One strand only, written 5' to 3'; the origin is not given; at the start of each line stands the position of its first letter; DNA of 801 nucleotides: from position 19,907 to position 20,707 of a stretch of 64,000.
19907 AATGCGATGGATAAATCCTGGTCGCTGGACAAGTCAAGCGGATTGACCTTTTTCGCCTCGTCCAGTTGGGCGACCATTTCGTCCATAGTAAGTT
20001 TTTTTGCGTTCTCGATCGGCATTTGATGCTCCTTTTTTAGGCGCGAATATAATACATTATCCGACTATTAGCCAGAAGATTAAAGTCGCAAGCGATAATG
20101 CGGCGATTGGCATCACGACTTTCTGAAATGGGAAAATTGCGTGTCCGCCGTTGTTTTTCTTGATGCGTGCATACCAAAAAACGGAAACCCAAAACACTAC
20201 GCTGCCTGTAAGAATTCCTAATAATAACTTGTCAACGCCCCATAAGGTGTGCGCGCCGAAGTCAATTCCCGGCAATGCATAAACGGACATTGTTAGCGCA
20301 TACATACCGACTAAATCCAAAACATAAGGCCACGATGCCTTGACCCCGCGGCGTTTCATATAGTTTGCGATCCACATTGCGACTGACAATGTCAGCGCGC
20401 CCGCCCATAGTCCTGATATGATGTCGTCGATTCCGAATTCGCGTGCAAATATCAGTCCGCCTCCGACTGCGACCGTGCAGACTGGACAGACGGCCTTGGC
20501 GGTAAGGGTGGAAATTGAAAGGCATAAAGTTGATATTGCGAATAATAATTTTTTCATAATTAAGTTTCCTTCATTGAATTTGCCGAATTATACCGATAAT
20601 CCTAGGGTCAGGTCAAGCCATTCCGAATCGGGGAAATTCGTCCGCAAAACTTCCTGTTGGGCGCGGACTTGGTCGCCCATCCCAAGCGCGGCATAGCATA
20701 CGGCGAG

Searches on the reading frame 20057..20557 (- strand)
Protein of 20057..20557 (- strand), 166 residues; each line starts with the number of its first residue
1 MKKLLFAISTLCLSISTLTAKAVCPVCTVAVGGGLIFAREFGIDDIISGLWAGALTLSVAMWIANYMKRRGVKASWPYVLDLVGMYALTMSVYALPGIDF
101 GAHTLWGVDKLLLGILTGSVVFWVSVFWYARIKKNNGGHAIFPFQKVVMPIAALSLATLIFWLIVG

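Call 36: search_protein_families(library=pfam, proteins=[window:20057-20557:-], max_evalue=0.01)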
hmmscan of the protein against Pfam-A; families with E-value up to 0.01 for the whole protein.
window:20057-20557:- (166 aa): 1 family
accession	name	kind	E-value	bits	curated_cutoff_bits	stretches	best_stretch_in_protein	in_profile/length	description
PF11460.13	DUF3007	-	0.0072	17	25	0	31-70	15-57/96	Protein of unknown function (DUF3007)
